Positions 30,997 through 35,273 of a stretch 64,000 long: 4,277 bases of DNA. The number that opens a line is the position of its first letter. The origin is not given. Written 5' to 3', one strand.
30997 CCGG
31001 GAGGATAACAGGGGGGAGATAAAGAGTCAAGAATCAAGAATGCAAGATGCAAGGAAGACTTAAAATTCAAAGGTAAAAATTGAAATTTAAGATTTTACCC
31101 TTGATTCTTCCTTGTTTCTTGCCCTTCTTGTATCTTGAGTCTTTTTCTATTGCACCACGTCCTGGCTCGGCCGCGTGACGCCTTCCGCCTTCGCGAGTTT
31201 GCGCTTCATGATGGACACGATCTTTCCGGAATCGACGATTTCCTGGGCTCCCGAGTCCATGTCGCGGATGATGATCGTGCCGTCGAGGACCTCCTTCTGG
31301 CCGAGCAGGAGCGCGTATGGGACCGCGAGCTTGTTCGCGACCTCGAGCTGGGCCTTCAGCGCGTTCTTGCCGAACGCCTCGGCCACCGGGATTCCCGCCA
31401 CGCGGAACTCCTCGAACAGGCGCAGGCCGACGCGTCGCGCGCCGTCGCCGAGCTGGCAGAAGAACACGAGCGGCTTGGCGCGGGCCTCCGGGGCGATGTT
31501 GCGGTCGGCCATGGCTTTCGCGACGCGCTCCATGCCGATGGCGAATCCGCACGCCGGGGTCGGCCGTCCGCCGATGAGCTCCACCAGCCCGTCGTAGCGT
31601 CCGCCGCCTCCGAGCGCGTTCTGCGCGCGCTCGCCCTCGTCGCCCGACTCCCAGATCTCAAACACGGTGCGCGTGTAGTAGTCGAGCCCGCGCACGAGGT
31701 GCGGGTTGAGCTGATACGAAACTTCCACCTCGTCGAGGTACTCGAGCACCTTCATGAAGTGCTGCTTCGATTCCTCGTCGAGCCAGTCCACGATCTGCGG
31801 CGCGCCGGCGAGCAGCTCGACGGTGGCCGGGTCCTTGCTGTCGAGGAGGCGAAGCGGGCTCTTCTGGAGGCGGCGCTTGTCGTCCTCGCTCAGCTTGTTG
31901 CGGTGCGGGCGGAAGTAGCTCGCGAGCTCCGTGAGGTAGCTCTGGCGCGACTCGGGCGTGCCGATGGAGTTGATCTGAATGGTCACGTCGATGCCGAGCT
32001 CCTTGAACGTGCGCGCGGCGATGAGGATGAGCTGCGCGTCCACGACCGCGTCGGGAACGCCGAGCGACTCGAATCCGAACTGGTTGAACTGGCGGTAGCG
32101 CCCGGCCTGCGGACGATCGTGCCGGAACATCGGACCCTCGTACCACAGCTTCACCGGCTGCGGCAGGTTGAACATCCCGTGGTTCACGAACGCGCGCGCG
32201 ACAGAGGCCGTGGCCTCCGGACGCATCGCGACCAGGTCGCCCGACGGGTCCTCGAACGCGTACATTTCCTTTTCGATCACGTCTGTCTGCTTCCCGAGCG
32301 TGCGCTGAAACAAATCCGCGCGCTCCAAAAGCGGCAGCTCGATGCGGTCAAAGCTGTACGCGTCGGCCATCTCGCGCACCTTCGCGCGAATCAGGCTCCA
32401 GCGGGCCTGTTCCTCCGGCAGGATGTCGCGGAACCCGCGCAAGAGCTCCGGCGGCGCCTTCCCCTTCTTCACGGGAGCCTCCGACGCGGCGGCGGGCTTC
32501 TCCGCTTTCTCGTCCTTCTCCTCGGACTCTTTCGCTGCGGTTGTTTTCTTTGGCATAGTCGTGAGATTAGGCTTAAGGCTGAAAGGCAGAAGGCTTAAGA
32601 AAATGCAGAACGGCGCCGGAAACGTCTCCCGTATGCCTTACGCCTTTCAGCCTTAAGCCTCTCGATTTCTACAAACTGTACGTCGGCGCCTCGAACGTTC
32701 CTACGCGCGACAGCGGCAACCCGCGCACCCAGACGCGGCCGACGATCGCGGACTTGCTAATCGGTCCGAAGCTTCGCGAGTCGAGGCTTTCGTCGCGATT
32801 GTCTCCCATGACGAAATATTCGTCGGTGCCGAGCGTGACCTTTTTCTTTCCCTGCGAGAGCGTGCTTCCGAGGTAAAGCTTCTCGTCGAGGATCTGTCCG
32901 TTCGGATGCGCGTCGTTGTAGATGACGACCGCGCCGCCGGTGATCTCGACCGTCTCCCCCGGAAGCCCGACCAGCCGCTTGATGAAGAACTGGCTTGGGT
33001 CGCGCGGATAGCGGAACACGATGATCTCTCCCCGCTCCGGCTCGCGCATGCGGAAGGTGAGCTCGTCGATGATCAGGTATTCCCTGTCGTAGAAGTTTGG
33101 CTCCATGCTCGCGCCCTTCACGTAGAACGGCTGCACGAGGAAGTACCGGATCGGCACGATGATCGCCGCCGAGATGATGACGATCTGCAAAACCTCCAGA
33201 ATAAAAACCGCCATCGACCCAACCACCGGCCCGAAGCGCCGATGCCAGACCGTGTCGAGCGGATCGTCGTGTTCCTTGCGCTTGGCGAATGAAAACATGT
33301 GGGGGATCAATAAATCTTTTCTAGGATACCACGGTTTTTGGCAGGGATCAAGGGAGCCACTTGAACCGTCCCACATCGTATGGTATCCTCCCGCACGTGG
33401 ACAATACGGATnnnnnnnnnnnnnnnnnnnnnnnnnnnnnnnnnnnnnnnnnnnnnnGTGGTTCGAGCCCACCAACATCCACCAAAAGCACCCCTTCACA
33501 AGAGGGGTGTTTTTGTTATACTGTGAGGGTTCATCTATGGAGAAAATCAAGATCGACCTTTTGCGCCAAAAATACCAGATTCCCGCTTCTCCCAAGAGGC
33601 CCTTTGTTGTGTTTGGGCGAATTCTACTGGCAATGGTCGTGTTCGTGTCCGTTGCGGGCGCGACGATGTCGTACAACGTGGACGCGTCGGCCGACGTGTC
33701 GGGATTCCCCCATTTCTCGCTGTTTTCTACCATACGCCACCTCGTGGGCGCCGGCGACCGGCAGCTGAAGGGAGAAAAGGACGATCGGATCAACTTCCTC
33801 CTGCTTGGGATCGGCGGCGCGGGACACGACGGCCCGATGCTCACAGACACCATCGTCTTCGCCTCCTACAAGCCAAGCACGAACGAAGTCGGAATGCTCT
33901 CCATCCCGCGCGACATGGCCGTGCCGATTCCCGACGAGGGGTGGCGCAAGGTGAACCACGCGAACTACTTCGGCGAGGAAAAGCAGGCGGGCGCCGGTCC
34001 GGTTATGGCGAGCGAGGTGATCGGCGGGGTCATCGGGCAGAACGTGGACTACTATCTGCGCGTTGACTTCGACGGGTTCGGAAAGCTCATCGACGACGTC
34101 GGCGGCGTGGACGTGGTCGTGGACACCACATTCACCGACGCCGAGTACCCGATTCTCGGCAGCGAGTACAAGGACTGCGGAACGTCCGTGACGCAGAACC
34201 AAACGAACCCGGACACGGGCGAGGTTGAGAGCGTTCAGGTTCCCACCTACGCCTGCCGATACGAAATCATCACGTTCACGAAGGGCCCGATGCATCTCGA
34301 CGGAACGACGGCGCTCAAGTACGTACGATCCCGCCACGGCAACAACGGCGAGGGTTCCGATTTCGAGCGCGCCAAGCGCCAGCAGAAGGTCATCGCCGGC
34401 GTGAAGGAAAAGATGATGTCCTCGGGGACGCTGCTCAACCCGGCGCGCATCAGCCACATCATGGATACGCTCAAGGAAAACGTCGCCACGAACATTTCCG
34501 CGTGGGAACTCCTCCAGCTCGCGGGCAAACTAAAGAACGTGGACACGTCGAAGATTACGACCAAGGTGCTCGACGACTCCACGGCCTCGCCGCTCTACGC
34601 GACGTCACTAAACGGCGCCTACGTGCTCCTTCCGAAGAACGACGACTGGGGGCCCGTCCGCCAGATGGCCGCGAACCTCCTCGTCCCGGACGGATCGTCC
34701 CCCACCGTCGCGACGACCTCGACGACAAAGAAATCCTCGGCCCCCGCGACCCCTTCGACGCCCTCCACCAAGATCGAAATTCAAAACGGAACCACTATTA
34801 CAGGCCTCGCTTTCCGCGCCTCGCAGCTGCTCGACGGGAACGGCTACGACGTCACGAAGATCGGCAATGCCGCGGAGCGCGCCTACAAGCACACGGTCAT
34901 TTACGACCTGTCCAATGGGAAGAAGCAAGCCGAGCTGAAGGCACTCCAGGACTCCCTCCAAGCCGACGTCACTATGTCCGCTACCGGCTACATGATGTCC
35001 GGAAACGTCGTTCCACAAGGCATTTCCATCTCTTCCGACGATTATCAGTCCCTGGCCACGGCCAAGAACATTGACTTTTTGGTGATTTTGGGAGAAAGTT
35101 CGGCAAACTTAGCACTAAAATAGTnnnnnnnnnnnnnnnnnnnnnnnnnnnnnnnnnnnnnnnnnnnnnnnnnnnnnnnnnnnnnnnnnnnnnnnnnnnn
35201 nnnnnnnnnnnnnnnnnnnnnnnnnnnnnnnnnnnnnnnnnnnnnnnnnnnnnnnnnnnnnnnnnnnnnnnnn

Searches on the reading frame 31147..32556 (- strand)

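Call 7: search_protein_families(library=pfam, proteins=[window:31147-32556:-], max_evalue=0.01)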
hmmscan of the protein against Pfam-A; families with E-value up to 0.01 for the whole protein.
window:31147-32556:- (469 aa): 3 families
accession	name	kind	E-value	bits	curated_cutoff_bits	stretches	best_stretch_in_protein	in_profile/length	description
PF13393.11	tRNA-synt_His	-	1.1e-45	156.7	25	1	41-345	1-308/308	Histidyl-tRNA synthetase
PF00587.30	tRNA-synt_2b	-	2.3e-11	44.5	29.3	1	99-304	1-123/179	tRNA synthetase class II core domain (G, H, P, S and T)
PF03129.25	HGTP_anticodon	-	2.6e-07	31.1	21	1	377-452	18-93/94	Anticodon binding domain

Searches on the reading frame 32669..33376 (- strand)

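Call 7: search_protein_families(library=pfam, proteins=[window:32669-33376:-], max_evalue=0.01)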
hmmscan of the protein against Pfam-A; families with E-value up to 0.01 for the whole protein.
window:32669-33376:- (235 aa): 2 families
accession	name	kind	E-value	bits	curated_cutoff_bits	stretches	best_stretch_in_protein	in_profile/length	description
PF10502.14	Peptidase_S26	-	9e-42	143.3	22.9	1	60-216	2-164/168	Signal peptidase, peptidase S26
PF00717.28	Peptidase_S24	-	1.4e-05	25.2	23.3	1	85-144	39-90/116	Peptidase S24-like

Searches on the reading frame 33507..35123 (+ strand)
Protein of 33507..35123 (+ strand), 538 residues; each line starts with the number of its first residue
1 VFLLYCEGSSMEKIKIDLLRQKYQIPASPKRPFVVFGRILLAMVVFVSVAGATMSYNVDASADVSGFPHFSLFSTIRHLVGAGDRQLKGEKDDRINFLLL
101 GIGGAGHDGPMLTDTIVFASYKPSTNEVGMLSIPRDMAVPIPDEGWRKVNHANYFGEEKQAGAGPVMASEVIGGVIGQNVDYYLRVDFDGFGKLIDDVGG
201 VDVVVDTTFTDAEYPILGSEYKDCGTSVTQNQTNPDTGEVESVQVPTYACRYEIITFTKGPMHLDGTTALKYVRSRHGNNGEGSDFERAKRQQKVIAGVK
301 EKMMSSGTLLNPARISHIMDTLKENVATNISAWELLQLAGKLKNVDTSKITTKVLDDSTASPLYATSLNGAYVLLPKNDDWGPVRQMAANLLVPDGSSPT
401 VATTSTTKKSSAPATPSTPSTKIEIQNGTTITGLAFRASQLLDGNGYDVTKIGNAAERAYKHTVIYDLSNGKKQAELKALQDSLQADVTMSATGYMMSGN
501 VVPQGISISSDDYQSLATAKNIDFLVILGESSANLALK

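Call 58: search_protein_families(library=pfam, proteins=[window:33507-35123:+], max_evalue=0.00001)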
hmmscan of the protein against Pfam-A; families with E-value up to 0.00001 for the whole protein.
window:33507-35123:+ (538 aa): 2 families
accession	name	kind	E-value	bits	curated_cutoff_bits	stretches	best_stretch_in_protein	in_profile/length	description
PF03816.19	LytR_cpsA_psr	-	5.7e-37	127.6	24.6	1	113-304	2-149/150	LytR_cpsA_psr family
PF13399.11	LytR_C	-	3.7e-11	44.2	22.2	1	421-487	2-65/86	LytR cell envelope-related transcriptional attenuator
